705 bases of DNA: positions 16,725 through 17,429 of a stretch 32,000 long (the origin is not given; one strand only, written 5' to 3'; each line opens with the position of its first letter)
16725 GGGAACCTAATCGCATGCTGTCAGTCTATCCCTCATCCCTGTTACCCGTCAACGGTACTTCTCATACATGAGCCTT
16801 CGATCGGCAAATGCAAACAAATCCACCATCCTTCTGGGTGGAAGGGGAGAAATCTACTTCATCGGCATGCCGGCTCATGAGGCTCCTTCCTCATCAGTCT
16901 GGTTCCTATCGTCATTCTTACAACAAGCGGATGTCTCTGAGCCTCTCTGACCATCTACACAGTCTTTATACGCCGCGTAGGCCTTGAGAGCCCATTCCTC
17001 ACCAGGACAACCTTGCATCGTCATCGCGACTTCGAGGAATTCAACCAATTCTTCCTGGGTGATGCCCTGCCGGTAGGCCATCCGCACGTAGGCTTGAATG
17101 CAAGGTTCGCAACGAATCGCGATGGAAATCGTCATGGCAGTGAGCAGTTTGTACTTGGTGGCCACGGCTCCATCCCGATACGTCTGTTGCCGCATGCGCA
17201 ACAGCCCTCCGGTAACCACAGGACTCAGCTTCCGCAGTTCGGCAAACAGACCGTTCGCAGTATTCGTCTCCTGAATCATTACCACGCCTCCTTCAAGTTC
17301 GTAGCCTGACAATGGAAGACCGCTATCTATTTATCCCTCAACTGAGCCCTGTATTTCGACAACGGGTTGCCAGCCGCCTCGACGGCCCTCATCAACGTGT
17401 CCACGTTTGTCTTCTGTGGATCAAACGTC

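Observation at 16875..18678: A mer module (merR-merT-merP) with no merA, where a Cys-rich CMD/AhpD-fold protein takes the reductase slot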

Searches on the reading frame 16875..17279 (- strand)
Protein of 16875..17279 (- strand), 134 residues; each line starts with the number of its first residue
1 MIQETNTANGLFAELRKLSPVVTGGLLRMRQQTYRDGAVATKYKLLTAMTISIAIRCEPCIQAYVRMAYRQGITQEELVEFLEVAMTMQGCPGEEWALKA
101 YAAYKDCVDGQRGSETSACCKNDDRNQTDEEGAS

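Call 5: search_protein_families(library=pfam, proteins=[window:16875-17279:-], max_evalue=0.01)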
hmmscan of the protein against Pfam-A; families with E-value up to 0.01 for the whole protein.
window:16875-17279:- (134 aa): 1 family
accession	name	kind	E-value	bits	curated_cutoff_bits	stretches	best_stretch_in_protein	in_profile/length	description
PF02627.25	CMD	-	2e-14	53.8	23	1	26-100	7-81/84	Carboxymuconolactone decarboxylase family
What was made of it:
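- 16875..17279 (-): CMD/AhpD-fold protein of the mer-associated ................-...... subfamily (134 aa, cytoplasmic). PF02627 at 53.8 bits (call 5).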

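Call 6: search_protein_families(library=ncbifam, proteins=[window:16875-17279:-], max_evalue=0.01)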
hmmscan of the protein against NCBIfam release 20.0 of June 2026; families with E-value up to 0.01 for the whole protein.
window:16875-17279:- (134 aa): 5 families
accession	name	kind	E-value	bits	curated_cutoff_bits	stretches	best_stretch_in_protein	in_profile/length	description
TIGR04169.1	perox_w_seleSAM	hypoth_equivalog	7.8e-11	42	120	1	12-90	12-90/109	arsenosugar biosynthesis-associated peroxidase-like protein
NF041537.1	ArsM_AhpD_UU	exception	3.7e-10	39.1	510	1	31-88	273-330/345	arsenite methyltransferase/AhpD domain selenoprotein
NF045649.1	2X_seleno_MduS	exception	0.00014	21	380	1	33-89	245-301/338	methyltransferase domain-containing selenoprotein MduS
TIGR00778.1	ahpD_dom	domain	0.0023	17.4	27.8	1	46-85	10-49/51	alkylhydroperoxidase AhpD family core domain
NF041047.1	GSU3128_fam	equivalog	0.0042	17.1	110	1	39-84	17-62/84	GSU3128 family (seleno)protein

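Call 10: find_homologous_proteins(query=window:16875-17279:-, max_evalue=0.001)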
Query window:16875-17279:- (134 aa): 1102 proteins with E <= 0.001 among 1110 candidates; the best 120 are listed.
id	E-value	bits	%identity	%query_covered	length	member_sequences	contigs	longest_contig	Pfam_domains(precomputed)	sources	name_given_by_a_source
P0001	8.9e-84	296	100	100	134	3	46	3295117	PF02627.26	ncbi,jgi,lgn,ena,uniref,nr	ncbi:carboxymuconolactone decarboxylase family protein [Candidatus Nitrospira inopinata]|jgi:AhpD fa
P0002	3.8e-82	290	99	100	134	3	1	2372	PF02627.26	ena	-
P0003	2.8e-80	284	97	99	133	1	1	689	PF02627.26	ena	-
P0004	5.4e-78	277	94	100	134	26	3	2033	PF02627.26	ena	-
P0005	2.3e-73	262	89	99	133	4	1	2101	PF02627.26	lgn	-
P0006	2.1e-72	259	88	99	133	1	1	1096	PF02627.26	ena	-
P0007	3.3e-72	258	87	100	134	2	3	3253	PF02627.26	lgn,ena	-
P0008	4.9e-72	258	89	98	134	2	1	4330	PF02627.26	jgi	-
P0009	1.2e-71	256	86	99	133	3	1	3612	PF02627.26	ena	-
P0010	5.8e-71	254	86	99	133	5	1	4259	PF02627.26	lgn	-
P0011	8.3e-71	254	86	99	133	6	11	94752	PF02627.26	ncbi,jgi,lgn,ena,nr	ncbi:MAG: hypothetical protein BVN28_11305 [Nitrospira sp. ST-bin4]|jgi:AhpD family alkylhydroperoxi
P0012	3.9e-70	252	84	100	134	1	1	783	PF02627.26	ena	-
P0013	1.1e-69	250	84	100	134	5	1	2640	PF02627.26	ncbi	-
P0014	5.0e-69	248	84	99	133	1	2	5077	PF02627.26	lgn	-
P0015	1.1e-68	247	86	100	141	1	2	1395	PF02627.26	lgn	-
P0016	4.7e-68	245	83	99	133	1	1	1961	PF02627.26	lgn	-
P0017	1.2e-67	244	84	100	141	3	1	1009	PF02627.26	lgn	-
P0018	3.0e-67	242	81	99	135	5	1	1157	PF02627.26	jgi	jgi:AhpD family alkylhydroperoxidase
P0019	5.8e-67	241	82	99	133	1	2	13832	PF02627.26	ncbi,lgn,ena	-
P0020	1.7e-66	240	83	99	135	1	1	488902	PF02627.26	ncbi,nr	ncbi:MAG: carboxymuconolactone decarboxylase family protein [Nitrospira sp.]|nr:carboxymuconolactone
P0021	1.7e-66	240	88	92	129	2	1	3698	PF02627.26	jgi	-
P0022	5.2e-66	238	81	99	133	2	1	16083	PF02627.26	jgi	-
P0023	6.8e-66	238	78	100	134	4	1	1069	PF02627.26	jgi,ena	-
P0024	9.3e-66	237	80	100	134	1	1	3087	PF02627.26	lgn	-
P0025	1.4e-65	237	81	98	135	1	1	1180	PF02627.26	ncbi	-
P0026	1.6e-65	237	81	100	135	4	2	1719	PF02627.26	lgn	-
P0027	2.3e-65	236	81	100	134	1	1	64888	PF02627.26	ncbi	-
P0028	3.4e-65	236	80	99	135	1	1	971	PF02627.26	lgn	-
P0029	6.6e-65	235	80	99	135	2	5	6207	PF02627.26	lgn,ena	-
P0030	2.1e-64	233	80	99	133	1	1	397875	PF02627.26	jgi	-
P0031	2.6e-64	233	76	100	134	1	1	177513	PF02627.26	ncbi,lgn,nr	ncbi:MAG: carboxymuconolactone decarboxylase family protein [Nitrospira sp.]|nr:carboxymuconolactone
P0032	4.3e-64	232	77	99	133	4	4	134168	PF02627.26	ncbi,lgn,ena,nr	ncbi:MAG: carboxymuconolactone decarboxylase family protein [Nitrospira sp.]|nr:carboxymuconolactone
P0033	4.8e-64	232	85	92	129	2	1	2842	PF02627.26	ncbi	-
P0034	6.3e-64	231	80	99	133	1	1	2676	PF02627.26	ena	-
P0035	9.2e-64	231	80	99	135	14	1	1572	PF02627.26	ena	-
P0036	2.1e-63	230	77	99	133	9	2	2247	PF02627.26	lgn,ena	-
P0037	1.4e-62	227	83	93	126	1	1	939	PF02627.26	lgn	-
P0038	1.8e-62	227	84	92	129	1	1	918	PF02627.26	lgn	-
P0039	1.9e-62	227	81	94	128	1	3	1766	PF02627.26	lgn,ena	-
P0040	2.7e-62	226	84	92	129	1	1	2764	PF02627.26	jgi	jgi:AhpD family alkylhydroperoxidase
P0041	1.3e-61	224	84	92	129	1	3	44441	PF02627.26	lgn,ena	-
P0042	2.6e-61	223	74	99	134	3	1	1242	PF02627.26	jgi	jgi:AhpD family alkylhydroperoxidase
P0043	3.0e-61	223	76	99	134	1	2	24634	PF02627.26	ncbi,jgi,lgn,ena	-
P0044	3.8e-61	222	84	91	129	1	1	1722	PF02627.26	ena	-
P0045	4.3e-61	222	82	92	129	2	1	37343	PF02627.26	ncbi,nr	ncbi:MAG: carboxymuconolactone decarboxylase family protein [Nitrospira sp. LK70]|nr:carboxymuconola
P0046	2.3e-60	220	82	91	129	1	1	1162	PF02627.26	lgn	-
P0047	3.9e-60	219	72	99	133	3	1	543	PF02627.26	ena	-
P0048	5.4e-60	219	80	92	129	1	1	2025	PF02627.26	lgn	-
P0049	1.1e-59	218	75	100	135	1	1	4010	PF02627.26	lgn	-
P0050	1.4e-59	217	75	98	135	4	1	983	PF02627.26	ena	-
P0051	1.4e-59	217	81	91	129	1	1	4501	PF02627.26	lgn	-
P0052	1.8e-59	217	74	99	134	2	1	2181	PF02627.26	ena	-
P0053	2.1e-59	217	80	91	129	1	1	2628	PF02627.26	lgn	-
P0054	2.3e-59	217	72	99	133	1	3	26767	PF02627.26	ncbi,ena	-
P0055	2.6e-59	217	74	99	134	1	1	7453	PF02627.26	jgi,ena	-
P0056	2.7e-59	216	81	90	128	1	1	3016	PF02627.26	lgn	-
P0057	2.9e-59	216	80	91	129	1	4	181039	PF02627.26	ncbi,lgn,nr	ncbi:MAG: carboxymuconolactone decarboxylase family protein [Nitrospira sp.]|nr:carboxymuconolactone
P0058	4.2e-59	216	73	99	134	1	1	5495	PF02627.26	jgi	jgi:AhpD family alkylhydroperoxidase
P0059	6.1e-59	215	73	99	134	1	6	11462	PF02627.26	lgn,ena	-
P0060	7.0e-59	215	80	92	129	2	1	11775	PF02627.26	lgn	-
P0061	8.7e-59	215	78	92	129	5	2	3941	PF02627.26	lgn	-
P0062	1.0e-58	215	78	92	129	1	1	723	PF02627.26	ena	-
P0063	1.4e-58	214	80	91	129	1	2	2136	PF02627.26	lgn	-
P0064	1.7e-58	214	81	91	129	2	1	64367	PF02627.26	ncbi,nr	ncbi:MAG: carboxymuconolactone decarboxylase family protein [Nitrospira sp.]|nr:carboxymuconolactone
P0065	1.8e-58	214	73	100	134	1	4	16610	PF02627.26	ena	-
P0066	2.6e-58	213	80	91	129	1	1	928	PF02627.26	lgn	-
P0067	1.0e-57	211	75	97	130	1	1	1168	PF02627.26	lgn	-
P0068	1.1e-57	211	75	97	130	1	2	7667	PF02627.26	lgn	-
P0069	1.2e-57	211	80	91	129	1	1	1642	PF02627.26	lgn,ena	-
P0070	2.0e-57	210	76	98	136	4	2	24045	PF02627.26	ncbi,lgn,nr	ncbi:MAG TPA: carboxymuconolactone decarboxylase family protein [Nitrospira sp.]|nr:carboxymuconolac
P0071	2.0e-57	210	75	97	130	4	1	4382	PF02627.26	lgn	-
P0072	3.8e-57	210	72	97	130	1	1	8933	PF02627.26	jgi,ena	-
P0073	6.7e-57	209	79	91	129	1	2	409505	PF02627.26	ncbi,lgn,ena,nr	ncbi:MAG: carboxymuconolactone decarboxylase family protein [Nitrospira sp.]|nr:carboxymuconolactone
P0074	7.7e-57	209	74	92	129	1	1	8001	PF02627.26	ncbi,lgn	-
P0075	9.0e-57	208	74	92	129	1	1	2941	PF02627.26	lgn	-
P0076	9.5e-57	208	74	96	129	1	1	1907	PF02627.26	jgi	jgi:AhpD family alkylhydroperoxidase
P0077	1.3e-56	208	75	97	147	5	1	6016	PF02627.26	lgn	-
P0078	2.1e-56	207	73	97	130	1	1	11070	PF02627.26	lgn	-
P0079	2.3e-56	207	73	98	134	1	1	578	PF02627.26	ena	-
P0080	2.7e-56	207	75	96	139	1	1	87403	PF02627.26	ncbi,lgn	-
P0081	3.3e-56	207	71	100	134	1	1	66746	PF02627.26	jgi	jgi:AhpD family alkylhydroperoxidase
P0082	3.4e-56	206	71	100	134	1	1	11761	PF02627.26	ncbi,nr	ncbi:MAG: carboxymuconolactone decarboxylase family protein [Nitrospira sp.]|nr:carboxymuconolactone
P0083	4.6e-56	206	73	98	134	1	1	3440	PF02627.26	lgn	-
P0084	5.2e-56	206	74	97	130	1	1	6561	PF02627.26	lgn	-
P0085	5.7e-56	206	73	96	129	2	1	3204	PF02627.26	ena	-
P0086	6.1e-56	206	73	98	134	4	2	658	PF02627.26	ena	-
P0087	6.9e-56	205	82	84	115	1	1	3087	PF02627.26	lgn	-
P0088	8.0e-56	205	75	97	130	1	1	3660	PF02627.26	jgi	jgi:AhpD family alkylhydroperoxidase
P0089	8.6e-56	205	73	97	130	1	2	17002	PF02627.26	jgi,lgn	jgi:AhpD family alkylhydroperoxidase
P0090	9.7e-56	205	70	100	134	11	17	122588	PF02627.26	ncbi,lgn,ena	-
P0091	9.9e-56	205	70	100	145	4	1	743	PF02627.26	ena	-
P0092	1.2e-55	205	75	96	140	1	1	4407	PF02627.26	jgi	jgi:AhpD family alkylhydroperoxidase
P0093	1.2e-55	205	71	100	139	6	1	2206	PF02627.26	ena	-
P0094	2.7e-55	204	75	97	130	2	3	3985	PF02627.26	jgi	jgi:AhpD family alkylhydroperoxidase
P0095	3.4e-55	203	71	100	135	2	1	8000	PF02627.26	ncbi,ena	-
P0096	6.5e-55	202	74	91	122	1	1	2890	PF02627.26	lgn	-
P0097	6.9e-55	202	70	98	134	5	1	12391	PF02627.26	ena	-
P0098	8.0e-55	202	72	94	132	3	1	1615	PF02627.26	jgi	jgi:AhpD family alkylhydroperoxidase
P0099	8.5e-55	202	69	98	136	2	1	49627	PF02627.26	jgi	jgi:AhpD family alkylhydroperoxidase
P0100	1.2e-54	201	73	97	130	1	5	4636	PF02627.26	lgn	-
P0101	1.3e-54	201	70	96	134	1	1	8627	PF02627.26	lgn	-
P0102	2.1e-54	201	72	96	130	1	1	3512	PF02627.26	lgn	-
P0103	2.3e-54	201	75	91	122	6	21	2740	PF02627.26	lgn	-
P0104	2.3e-54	201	75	91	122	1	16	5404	PF02627.26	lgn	-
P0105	3.0e-54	200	76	89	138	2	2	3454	PF02627.26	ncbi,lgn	-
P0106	3.2e-54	200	72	93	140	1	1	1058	PF02627.26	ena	-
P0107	3.6e-54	200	71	96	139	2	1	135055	PF02627.26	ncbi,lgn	-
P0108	3.7e-54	200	71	98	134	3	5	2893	PF02627.26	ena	-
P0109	3.9e-54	200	72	97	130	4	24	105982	PF02627.26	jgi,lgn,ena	jgi:alkylhydroperoxidase/carboxymuconolactone decarboxylase family protein YurZ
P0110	4.2e-54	200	75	91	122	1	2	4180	PF02627.26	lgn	-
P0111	5.3e-54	199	76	85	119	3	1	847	PF02627.26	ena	-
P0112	5.6e-54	199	68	96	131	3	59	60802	PF02627.26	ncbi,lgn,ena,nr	ncbi:MAG: carboxymuconolactone decarboxylase family protein [Nitrospira sp.]|nr:carboxymuconolactone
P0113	5.9e-54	199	72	97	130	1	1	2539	PF02627.26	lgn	-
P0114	6.5e-54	199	72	92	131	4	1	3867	PF02627.26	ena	-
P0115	6.8e-54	199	75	91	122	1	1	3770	PF02627.26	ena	-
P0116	7.0e-54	199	70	100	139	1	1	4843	PF02627.26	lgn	-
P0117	7.8e-54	199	69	100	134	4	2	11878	PF02627.26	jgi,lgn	jgi:AhpD family alkylhydroperoxidase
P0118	8.4e-54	199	74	87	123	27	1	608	PF02627.26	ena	-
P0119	8.7e-54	199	69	100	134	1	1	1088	PF02627.26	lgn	-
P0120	8.7e-54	199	72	92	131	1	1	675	PF02627.26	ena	-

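Call 12: find_encoding_contigs(protein=P0011, flank=6000, max_places=4)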
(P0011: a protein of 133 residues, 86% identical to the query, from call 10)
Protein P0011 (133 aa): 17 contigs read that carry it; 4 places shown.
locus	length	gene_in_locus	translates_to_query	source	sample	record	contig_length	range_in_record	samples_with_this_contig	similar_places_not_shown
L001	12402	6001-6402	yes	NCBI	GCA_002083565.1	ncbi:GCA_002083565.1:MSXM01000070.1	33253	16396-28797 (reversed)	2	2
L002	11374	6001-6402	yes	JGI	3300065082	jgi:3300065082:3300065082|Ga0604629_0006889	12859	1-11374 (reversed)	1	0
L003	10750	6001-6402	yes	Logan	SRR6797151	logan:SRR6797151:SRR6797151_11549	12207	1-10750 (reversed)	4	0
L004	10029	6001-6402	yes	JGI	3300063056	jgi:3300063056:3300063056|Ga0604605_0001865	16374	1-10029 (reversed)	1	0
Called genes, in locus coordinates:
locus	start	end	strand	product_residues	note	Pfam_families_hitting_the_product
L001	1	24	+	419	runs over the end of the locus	PF02321:OEP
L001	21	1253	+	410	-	PF25973:BSH_CzcB, PF25893:HH_CzcB, PF25954:Beta-barrel_RND_2, PF25967:RND-MFP_C (weak), PF25975:CzcB_C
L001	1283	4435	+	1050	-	PF00873:ACR_tran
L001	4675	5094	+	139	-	PF13411:MerR_1, PF00376:MerR, PF09278:MerR-DNA-bind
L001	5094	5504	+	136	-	PF02411:MerT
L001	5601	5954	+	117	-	PF00403:HMA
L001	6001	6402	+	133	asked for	PF02627:CMD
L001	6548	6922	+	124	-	-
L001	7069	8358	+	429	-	PF02321:OEP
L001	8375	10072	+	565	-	PF25919:BSH_CusB, PF25973:BSH_CzcB, PF25869:3HB_CusB, PF25954:Beta-barrel_RND_2, PF25967:RND-MFP_C (weak), PF25975:CzcB_C, PF25989:YknX_C, PF13115:YtkA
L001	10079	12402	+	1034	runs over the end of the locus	PF00873:ACR_tran, PF03176:MMPL (weak)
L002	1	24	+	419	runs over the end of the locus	PF02321:OEP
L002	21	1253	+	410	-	PF25973:BSH_CzcB, PF25893:HH_CzcB, PF25954:Beta-barrel_RND_2, PF25967:RND-MFP_C (weak), PF25975:CzcB_C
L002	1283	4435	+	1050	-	PF00873:ACR_tran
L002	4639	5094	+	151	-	PF00376:MerR, PF13411:MerR_1, PF09278:MerR-DNA-bind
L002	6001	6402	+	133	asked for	PF02627:CMD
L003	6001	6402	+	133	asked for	PF02627:CMD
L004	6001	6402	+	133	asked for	PF02627:CMD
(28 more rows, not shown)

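Call 13: find_encoding_contigs(protein=P0031, flank=6000, max_places=3)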
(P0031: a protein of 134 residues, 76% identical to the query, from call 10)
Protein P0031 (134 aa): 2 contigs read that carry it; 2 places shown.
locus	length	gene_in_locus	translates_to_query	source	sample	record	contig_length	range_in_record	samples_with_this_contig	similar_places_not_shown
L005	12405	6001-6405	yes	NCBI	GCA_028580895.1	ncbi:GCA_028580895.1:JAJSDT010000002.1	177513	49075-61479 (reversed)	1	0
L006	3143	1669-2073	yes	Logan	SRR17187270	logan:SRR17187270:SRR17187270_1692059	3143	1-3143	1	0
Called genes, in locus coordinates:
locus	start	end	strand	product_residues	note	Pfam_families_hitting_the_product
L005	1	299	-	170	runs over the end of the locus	PF03843:Slp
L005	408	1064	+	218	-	PF01323:DSBA (faint), PF13462:Thioredoxin_4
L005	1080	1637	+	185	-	PF04542:Sigma70_r2, PF08281:Sigma70_r4_2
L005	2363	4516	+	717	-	PF19335:HMBD, PF00122:E1-E2_ATPase, PF00702:Hydrolase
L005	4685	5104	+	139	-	PF13411:MerR_1, PF00376:MerR, PF09278:MerR-DNA-bind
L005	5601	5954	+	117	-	PF00403:HMA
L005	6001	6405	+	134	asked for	PF02627:CMD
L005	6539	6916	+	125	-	-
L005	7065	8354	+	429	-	PF02321:OEP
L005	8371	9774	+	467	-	PF25919:BSH_CusB, PF25973:BSH_CzcB, PF25869:3HB_CusB, PF25954:Beta-barrel_RND_2, PF25975:CzcB_C, PF25989:YknX_C (weak)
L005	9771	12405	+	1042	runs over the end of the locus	PF00873:ACR_tran, PF03176:MMPL (faint)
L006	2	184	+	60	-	?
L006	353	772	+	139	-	PF13411:MerR_1, PF00376:MerR, PF09278:MerR-DNA-bind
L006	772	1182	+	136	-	PF02411:MerT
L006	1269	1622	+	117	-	PF00403:HMA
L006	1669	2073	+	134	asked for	PF02627:CMD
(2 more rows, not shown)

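Call 18: find_related_loci(query=A1, collection=genome_contigs, flank=8000)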
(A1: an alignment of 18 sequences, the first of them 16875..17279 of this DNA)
Query A1 (134 aa) in genome_contigs; peptide patterns used: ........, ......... (x = any residue, [..] = any of these).
152 stretches matched a pattern; 141 encode a relative of the query (tblastn E <= 1e-3); the best 80 are kept; 80 distinct loci.
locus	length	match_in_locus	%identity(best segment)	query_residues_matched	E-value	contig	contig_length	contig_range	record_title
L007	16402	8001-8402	93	1-134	1e-83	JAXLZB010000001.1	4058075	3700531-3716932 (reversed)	MAG: Nitrospiraceae bacterium isolate STL-NOB1 C1.213.fa-1, whole genome shotgun sequence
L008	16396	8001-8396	86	1-132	6e-76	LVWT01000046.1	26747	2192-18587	MAG: Nitrospira sp. SG-bin2 contig4944, whole genome shotgun sequence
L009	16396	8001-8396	86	1-132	3e-75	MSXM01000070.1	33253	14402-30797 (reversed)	MAG: Nitrospira sp. ST-bin4 3544, whole genome shotgun sequence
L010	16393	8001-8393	86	1-131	3e-75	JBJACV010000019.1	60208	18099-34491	MAG: Nitrospira sp. isolate RAS-S14-bin2 k141_1065340_length_60208_cov_26.6921, whole genome shotgun sequence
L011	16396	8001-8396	82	1-132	9e-71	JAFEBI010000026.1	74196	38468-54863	MAG: Nitrospira sp. isolate KAN-bin2 Nitrospira-sp.-KAN-bin2__26__length-74196, whole genome shotgun sequence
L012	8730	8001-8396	82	1-132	9e-71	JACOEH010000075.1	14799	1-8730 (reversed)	MAG: Nitrospira sp. isolate S1bin.12 NODE_1184_length_14799_cov_33.778351, whole genome shotgun sequence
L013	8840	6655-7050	81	1-132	2e-70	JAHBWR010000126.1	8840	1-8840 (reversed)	MAG: Nitrospira sp. isolate ACE_NIT10 NIT10_126, whole genome shotgun sequence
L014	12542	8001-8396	82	3-134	5e-70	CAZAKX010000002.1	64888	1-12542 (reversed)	MAG TPA_asm: uncultured Nitrospira sp. isolate SRP237561_co1_244 genome assembly, contig: NODE_584_length_64888_cov_37.1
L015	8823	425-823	77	1-133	1e-69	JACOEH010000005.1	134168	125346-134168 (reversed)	MAG: Nitrospira sp. isolate S1bin.12 NODE_119_length_134168_cov_34.214513, whole genome shotgun sequence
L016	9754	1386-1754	82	1-123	1e-66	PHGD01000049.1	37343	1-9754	MAG: Nitrospira sp. LK70 C_2_scaffold_3496, whole genome shotgun sequence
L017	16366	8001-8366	80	1-122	4e-65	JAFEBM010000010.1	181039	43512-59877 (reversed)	MAG: Nitrospira sp. isolate CTRL-LIN-TMP-bin1 Nitrospira-sp.-TMP-bin1__10__length-181039, whole genome shotgun sequence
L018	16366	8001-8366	81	1-122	2e-64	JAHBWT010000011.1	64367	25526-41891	MAG: Nitrospira sp. isolate ACE_NIT12 NIT12_11, whole genome shotgun sequence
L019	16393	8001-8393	76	1-131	1e-63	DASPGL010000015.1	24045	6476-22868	MAG TPA_asm: Nitrospira sp. isolate SMAG_U16450 k141_1176369, whole genome shotgun sequence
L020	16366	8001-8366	78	1-122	6e-63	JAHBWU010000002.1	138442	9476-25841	MAG: Nitrospira sp. isolate ACE_NIT13 NIT13_2, whole genome shotgun sequence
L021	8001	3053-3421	74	1-123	1e-62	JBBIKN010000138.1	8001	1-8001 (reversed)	MAG: Nitrospira sp. isolate QH2F170213_bin_187 NODE_3233_length_8001_cov_19.370627, whole genome shotgun sequence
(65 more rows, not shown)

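Call 26: predict_structure(alignment_id=A1)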
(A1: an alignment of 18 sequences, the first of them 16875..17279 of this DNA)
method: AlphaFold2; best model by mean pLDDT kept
length: 134 residues; sequences in the alignment: 18
mean_pLDDT: 65.5   pTM: 0.54
mean pLDDT of the five models: 65.5, 64.5, 62.6, 58.0, 57.5
residues with pLDDT >= 90: 0; 70-90: 66; 50-70: 34; < 50: 34
segments of 3 or more residues with pLDDT < 50: 1-5, 113-134
pLDDT, mean of each block of 10 residues (from residue 1): 49 56 49 59 80 82 87 86 74 79 84 42 34 39
secondary structure, 60 per line:
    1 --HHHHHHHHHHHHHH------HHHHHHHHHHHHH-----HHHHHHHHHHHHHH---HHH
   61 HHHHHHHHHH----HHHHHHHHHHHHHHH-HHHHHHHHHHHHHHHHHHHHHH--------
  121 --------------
elements in order: H3-16 H23-35 H41-54 H58-70 H75-89 H91-112
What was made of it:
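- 16875..17279 (-): The AF2 model is all-alpha, with a low-confidence tail from residue 113 that carries the CC pair (call 26).
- The tail bearing the CC pair is predicted to be flexible (call 26). No metal-binding geometry could be checked, because the AF2 model has a mean pLDDT of only 65.5 and no coordinates were available (call 26).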

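Call 30: fold_search(model_id=the predicted structure, library=pdb)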
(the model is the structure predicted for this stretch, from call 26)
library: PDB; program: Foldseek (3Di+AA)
matches with E <= 10: 210; with E <= 0.001: 0
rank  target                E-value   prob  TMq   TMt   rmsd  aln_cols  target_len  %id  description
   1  5dik_A                1.5e-03  1.00  0.52  0.62  12.3       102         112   31  Crystal structure of apo-lpg0406, a carboxymuconolactone decarboxylase family protein from Legionella pneumophila (released 2015-10-14)
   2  1vke_F                1.2e-02  1.00  0.55  0.74   6.1        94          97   21  Crystal structure of carboxymuconolactone decarboxylase family protein possibly involved in antioxidative response (TM (released 2004-06-08)
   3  1vke_A                1.5e-02  1.00  0.54  0.61  11.8       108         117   19  Crystal structure of carboxymuconolactone decarboxylase family protein possibly involved in antioxidative response (TM (released 2004-06-08)
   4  1p8c_B                1.6e-02  1.00  0.55  0.64   6.0        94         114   21  Crystal structure of TM1620 (APC4843) from Thermotoga maritima (released 2003-09-23)
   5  1p8c_D                2.1e-02  1.00  0.55  0.62   5.5        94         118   23  Crystal structure of TM1620 (APC4843) from Thermotoga maritima (released 2003-09-23)
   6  1p8c_F                2.1e-02  1.00  0.55  0.63  11.9       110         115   19  Crystal structure of TM1620 (APC4843) from Thermotoga maritima (released 2003-09-23)
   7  1vke_C                2.5e-02  1.00  0.56  0.74   5.2        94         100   23  Crystal structure of carboxymuconolactone decarboxylase family protein possibly involved in antioxidative response (TM (released 2004-06-08)
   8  1vke_E                2.5e-02  1.00  0.56  0.62  11.9       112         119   20  Crystal structure of carboxymuconolactone decarboxylase family protein possibly involved in antioxidative response (TM (released 2004-06-08)
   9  1vke_B                2.6e-02  1.00  0.55  0.72   5.3        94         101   23  Crystal structure of carboxymuconolactone decarboxylase family protein possibly involved in antioxidative response (TM (released 2004-06-08)
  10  1p8c_C                2.9e-02  1.00  0.55  0.62  11.9       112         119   20  Crystal structure of TM1620 (APC4843) from Thermotoga maritima (released 2003-09-23)
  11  1vke_D                3.0e-02  1.00  0.56  0.73   5.3        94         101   23  Crystal structure of carboxymuconolactone decarboxylase family protein possibly involved in antioxidative response (TM (released 2004-06-08)
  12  1p8c_A                4.2e-02  1.00  0.55  0.66   5.3        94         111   23  Crystal structure of TM1620 (APC4843) from Thermotoga maritima (released 2003-09-23)
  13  2af7_B                1.1e-01  0.98  0.43  0.47  11.4       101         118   21  Crystal structure of the gamma-carboxymuconolactone decarboxylase from Methanobacterium thermoautotrophicum. Northeast (released 2005-08-09)
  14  2qeu_A                1.9e-01  0.99  0.52  0.53  10.1       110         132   22  Crystal structure of putative carboxymuconolactone decarboxylase (YP_555818.1) from Burkholderia xenovorans LB400 at 1 (released 2007-07-17)
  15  2af7_F                3.1e-01  1.00  0.47  0.52   2.7        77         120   22  Crystal structure of the gamma-carboxymuconolactone decarboxylase from Methanobacterium thermoautotrophicum. Northeast (released 2005-08-09)
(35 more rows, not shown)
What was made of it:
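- On Pfam CMD (PF02627, carboxymuconolactone decarboxylase family fold): The AF2 model has six helices, and the top Foldseek hits are CMD-family structures (calls 26, 30).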
